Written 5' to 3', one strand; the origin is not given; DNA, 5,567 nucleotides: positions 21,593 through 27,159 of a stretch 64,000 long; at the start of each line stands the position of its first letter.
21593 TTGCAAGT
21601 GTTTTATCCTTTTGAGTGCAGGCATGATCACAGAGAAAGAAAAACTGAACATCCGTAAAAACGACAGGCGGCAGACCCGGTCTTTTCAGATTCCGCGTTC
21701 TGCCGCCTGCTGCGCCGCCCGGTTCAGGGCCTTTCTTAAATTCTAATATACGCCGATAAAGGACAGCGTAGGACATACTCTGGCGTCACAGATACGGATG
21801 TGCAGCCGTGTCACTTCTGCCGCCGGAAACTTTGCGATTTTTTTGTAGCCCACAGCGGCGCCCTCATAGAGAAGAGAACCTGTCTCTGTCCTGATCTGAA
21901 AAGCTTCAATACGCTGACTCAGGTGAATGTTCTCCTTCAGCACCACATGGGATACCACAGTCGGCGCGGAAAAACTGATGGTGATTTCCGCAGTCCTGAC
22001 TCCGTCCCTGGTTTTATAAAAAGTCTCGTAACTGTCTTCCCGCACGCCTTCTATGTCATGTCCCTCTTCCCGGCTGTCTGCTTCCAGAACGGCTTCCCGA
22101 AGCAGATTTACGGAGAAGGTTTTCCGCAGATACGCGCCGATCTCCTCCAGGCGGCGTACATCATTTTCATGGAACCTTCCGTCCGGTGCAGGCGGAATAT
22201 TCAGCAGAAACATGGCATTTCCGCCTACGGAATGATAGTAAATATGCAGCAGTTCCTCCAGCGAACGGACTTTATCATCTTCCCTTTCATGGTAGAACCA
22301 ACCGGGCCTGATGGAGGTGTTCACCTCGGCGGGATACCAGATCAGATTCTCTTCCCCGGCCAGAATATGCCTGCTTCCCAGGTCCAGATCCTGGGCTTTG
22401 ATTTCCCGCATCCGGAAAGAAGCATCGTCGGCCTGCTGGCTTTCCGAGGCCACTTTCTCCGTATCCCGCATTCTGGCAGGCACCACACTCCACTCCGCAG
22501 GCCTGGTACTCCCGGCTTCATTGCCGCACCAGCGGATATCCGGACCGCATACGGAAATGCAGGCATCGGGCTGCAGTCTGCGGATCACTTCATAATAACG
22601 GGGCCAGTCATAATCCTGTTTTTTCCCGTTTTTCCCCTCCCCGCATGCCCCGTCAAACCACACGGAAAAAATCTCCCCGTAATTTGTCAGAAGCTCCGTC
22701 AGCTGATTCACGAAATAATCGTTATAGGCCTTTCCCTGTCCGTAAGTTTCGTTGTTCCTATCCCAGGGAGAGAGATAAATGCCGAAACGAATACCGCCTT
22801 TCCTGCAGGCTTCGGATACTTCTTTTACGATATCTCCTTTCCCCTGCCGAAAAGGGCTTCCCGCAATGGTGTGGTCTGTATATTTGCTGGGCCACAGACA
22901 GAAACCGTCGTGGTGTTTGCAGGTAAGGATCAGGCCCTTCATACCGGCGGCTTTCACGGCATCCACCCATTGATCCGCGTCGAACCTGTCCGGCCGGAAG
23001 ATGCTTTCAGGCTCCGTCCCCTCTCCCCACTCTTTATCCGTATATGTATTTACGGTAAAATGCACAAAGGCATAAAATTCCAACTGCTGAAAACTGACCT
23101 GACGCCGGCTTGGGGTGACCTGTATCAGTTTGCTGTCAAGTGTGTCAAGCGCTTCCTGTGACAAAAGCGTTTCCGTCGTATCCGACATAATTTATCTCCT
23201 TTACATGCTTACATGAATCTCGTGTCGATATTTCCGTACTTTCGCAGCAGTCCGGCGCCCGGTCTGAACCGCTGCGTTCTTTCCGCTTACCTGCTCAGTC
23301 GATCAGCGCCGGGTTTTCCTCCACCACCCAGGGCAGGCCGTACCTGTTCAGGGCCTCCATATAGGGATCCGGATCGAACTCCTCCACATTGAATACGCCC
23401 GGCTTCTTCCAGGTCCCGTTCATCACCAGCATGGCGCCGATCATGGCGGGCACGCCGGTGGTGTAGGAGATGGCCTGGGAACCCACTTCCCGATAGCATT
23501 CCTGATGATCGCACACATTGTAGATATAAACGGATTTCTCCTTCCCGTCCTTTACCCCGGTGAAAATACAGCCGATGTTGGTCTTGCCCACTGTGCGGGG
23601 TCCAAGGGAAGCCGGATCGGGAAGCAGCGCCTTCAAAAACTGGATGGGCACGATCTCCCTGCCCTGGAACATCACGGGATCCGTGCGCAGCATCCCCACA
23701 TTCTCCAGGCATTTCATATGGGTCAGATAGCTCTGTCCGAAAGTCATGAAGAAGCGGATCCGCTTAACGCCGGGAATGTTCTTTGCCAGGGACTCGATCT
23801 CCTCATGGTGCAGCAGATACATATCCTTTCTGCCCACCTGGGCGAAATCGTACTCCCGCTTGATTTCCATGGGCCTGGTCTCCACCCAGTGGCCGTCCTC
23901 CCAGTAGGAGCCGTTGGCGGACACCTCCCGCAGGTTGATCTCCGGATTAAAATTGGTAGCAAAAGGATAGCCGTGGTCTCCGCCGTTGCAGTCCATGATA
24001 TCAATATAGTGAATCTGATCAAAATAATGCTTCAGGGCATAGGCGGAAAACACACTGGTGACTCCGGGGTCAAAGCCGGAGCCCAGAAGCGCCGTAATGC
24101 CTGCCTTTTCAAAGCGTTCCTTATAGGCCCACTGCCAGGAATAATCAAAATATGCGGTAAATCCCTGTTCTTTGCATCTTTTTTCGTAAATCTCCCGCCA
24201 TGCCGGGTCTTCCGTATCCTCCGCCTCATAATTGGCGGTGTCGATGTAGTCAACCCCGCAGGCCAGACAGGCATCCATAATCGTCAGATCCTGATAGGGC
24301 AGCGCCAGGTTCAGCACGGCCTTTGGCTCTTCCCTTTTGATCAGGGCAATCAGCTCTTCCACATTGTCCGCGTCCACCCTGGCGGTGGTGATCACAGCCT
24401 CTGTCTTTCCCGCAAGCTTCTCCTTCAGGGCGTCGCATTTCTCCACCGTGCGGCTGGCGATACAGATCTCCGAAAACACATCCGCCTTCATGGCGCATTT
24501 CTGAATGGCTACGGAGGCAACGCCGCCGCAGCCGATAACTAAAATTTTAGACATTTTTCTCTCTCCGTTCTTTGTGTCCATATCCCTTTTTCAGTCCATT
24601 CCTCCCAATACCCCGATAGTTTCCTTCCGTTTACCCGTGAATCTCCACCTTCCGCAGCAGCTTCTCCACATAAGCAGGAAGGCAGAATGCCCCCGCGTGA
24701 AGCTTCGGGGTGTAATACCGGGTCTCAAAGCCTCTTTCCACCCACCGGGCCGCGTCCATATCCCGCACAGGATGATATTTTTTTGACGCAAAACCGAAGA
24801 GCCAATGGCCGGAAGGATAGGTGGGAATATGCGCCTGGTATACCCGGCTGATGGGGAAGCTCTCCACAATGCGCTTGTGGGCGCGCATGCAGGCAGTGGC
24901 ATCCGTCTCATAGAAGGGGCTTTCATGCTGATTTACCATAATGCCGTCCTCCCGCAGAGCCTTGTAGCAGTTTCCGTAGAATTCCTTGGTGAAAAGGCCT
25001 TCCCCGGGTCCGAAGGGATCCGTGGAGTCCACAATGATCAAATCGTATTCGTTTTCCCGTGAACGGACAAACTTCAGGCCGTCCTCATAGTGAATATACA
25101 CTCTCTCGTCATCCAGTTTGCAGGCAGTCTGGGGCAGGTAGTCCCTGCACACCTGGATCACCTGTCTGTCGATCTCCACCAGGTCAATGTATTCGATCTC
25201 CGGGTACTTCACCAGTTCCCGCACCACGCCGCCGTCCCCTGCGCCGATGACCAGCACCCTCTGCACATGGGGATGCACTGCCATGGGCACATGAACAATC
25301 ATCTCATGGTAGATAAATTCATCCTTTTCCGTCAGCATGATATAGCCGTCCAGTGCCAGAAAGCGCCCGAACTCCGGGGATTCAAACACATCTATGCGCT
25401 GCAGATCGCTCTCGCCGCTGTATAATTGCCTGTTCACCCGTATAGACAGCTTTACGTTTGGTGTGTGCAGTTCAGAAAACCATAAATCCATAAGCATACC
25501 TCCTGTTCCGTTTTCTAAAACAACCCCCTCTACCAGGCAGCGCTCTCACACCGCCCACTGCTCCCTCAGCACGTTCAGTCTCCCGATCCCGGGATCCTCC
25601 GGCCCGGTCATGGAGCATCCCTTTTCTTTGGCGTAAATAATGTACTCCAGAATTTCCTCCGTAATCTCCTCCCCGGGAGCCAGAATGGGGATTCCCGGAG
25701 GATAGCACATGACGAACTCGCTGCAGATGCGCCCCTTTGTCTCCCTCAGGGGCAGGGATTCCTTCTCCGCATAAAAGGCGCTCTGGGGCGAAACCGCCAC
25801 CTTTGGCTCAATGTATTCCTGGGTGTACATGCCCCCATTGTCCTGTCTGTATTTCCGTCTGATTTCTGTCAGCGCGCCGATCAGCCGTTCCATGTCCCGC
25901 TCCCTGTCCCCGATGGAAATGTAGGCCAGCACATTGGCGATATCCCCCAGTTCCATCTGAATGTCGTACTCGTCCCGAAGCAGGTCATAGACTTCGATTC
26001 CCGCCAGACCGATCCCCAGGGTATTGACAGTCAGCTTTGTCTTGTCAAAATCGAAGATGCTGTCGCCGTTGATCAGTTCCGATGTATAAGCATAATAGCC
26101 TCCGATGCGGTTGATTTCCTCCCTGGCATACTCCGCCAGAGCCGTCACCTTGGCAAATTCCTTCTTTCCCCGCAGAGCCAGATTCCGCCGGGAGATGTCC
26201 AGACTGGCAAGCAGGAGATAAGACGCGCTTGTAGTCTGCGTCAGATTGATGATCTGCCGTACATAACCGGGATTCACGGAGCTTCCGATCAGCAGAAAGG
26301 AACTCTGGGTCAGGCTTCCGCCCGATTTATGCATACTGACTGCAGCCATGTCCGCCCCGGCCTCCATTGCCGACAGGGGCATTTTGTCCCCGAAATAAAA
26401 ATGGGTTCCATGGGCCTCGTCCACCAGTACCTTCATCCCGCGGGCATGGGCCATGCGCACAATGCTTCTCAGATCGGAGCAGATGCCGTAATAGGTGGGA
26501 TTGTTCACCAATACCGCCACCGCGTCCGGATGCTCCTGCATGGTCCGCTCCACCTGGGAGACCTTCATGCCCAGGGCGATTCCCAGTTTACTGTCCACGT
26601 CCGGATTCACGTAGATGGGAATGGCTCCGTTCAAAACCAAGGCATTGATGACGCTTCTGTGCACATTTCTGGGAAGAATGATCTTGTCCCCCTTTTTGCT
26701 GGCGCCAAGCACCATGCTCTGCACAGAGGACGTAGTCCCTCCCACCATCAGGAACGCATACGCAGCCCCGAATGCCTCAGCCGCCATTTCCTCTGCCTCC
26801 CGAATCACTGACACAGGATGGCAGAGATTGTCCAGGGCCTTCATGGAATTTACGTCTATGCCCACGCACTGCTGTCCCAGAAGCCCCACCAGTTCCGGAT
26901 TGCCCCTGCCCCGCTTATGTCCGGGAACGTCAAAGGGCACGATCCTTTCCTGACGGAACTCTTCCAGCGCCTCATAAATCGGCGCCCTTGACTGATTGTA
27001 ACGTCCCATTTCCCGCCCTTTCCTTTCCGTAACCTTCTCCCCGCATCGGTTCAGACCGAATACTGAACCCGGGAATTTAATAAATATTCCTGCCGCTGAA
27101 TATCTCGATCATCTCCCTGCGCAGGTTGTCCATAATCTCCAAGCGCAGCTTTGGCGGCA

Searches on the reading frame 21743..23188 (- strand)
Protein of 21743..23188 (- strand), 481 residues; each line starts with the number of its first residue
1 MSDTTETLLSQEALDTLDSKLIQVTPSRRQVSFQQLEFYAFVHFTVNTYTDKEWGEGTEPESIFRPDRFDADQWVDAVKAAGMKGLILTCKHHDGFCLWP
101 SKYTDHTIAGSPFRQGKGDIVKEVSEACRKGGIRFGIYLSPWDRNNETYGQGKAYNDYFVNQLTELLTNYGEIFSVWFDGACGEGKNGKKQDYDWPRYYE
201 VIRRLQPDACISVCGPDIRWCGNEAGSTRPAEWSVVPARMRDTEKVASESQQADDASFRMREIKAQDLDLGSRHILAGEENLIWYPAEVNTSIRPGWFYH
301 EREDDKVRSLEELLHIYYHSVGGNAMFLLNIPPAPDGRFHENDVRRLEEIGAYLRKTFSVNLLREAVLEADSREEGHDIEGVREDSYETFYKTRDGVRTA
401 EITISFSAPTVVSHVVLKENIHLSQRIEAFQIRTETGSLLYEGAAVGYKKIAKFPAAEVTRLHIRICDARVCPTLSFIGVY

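Call 30: search_protein_families(library=pfam, proteins=[window:21743-23188:-], max_evalue=0.00001)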
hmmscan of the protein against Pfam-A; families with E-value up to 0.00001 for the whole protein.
window:21743-23188:- (481 aa): 1 family
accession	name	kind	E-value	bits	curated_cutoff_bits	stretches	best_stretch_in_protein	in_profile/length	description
PF01120.23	Alpha_L_fucos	-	1.4e-45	156.7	25.2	1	59-356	84-342/345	Alpha-L-fucosidase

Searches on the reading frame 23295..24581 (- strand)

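Call 30: search_protein_families(library=pfam, proteins=[window:23295-24581:-], max_evalue=0.00001)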
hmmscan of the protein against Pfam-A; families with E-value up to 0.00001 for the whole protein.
window:23295-24581:- (428 aa): 2 families
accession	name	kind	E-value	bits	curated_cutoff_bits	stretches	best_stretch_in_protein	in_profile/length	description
PF16653.10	Sacchrp_dh_C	-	2.8e-48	165.8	31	1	169-416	1-265/265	Saccharopine dehydrogenase C-terminal domain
PF03435.24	Sacchrp_dh_NADP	-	4e-32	111.7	25.1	1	13-165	1-129/129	Saccharopine dehydrogenase NADP binding domain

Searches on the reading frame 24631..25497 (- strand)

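Call 30: search_protein_families(library=pfam, proteins=[window:24631-25497:-], max_evalue=0.00001)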
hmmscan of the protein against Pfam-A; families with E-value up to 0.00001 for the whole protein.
window:24631-25497:- (288 aa): 2 families
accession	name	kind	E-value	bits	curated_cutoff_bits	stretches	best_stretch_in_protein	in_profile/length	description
PF01564.23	Spermine_synth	-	2.6e-62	210.1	22.9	1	60-240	1-179/186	Spermine/spermidine synthase domain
PF17284.7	Spermine_synt_N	-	1e-16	61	22.1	1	5-57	1-53/53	Spermidine synthase tetramerisation domain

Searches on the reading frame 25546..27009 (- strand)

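Call 30: search_protein_families(library=pfam, proteins=[window:25546-27009:-], max_evalue=0.00001)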
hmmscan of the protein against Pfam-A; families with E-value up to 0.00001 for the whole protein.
window:25546-27009:- (487 aa): 5 families
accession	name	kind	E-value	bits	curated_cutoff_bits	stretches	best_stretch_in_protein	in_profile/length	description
PF01276.26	OKR_DC_1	-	2.2e-66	224.8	27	1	10-322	2-340/417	Orn/Lys/Arg decarboxylase, major domain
PF03711.20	OKR_DC_1_C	-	3.8e-11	43.8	24.2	1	394-462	40-112/132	Orn/Lys/Arg decarboxylase, C-terminal domain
PF00266.25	Aminotran_5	-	5.5e-10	39.2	21.5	1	68-230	44-203/371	Aminotransferase class-V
PF01041.23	DegT_DnrJ_EryC1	-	2.9e-09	37.1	19.8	1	70-209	27-157/360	DegT/DnrJ/EryC1/StrS aminotransferase family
PF00155.27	Aminotran_1_2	-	5.5e-08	32.8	19.7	1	62-226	37-217/361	Aminotransferase class I and II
